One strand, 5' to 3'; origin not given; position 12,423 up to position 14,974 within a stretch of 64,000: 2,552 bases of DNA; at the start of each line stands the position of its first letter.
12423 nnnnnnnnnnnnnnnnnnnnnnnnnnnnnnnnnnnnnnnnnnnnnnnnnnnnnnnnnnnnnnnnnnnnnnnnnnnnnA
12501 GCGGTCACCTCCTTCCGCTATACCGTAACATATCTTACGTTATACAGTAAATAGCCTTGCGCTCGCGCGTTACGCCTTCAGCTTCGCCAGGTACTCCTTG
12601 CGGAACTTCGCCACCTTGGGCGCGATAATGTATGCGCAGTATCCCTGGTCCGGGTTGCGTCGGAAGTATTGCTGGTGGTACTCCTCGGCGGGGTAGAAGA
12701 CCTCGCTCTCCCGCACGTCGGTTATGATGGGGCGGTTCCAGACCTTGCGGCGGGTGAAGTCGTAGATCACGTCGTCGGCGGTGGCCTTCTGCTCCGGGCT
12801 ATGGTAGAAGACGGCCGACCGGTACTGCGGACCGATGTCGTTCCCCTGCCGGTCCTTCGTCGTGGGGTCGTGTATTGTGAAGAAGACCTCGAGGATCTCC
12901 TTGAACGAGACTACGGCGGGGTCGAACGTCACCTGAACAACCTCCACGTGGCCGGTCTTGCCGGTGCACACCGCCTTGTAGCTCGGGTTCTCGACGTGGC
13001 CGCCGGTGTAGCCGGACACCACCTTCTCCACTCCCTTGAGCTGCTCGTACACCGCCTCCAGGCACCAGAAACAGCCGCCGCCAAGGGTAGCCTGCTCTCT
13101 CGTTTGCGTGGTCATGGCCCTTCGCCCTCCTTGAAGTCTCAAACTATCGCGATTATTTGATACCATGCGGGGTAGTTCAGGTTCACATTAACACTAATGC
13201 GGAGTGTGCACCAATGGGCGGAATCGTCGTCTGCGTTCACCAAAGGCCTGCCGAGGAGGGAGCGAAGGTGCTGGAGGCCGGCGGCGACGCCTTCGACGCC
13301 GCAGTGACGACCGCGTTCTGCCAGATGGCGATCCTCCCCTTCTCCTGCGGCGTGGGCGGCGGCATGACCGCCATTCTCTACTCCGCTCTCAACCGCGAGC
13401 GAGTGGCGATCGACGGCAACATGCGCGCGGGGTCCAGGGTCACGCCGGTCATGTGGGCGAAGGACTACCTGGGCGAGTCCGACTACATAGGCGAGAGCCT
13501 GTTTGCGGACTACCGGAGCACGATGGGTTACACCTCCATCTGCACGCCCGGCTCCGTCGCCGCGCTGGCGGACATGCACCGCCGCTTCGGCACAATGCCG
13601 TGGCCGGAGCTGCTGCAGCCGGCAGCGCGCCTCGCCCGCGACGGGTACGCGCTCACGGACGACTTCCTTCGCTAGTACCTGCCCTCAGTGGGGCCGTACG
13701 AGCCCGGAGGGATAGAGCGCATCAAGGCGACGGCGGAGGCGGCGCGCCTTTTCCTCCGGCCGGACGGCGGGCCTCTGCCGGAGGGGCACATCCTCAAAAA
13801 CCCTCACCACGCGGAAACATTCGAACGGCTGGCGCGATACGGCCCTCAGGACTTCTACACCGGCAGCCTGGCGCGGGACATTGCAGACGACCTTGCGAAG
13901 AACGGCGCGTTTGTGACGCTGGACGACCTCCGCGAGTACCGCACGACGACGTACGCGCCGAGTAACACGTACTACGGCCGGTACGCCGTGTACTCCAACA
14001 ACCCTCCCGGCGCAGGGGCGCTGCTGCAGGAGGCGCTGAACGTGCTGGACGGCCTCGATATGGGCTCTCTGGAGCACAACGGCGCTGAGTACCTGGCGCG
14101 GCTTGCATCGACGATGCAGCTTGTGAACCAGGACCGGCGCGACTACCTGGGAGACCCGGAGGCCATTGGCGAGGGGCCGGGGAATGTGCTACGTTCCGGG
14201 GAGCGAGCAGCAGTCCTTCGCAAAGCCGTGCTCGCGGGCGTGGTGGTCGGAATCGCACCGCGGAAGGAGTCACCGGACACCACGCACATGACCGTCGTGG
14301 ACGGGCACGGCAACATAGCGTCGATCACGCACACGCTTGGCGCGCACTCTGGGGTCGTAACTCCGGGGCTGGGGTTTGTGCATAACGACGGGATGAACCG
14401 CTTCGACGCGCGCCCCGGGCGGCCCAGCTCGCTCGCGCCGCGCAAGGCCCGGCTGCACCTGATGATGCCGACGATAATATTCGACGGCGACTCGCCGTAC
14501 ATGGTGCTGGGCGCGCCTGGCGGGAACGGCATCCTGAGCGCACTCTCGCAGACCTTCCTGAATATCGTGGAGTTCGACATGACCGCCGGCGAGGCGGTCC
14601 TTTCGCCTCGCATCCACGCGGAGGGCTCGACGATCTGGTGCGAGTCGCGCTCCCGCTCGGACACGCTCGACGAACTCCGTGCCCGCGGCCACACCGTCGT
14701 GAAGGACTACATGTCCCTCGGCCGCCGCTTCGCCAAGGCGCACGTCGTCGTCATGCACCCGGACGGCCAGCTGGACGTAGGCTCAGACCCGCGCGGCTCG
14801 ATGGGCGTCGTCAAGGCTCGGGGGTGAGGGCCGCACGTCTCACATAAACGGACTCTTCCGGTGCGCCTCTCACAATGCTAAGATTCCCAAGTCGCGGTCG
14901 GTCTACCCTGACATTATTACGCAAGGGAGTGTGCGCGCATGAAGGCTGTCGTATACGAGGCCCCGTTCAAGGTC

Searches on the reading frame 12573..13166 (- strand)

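Call 66: search_protein_families(library=pfam, proteins=[window:12573-13166:-], max_evalue=0.00001)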
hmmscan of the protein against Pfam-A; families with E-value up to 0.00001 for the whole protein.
window:12573-13166:- (198 aa): 1 family
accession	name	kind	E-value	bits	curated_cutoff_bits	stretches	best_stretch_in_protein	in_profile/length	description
PF01625.27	PMSR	-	8.3e-67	224.6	23.7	1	25-177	1-152/153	Peptide methionine sulfoxide reductase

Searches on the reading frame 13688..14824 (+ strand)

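Call 66: search_protein_families(library=pfam, proteins=[window:13688-14824:+], max_evalue=0.00001)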
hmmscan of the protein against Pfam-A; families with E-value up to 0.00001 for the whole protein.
window:13688-14824:+ (379 aa): 1 family
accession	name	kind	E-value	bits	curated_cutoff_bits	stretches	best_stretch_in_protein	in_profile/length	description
PF01019.26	G_glu_transpept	-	4.5e-80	270.3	27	1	10-370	132-510/512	Gamma-glutamyltranspeptidase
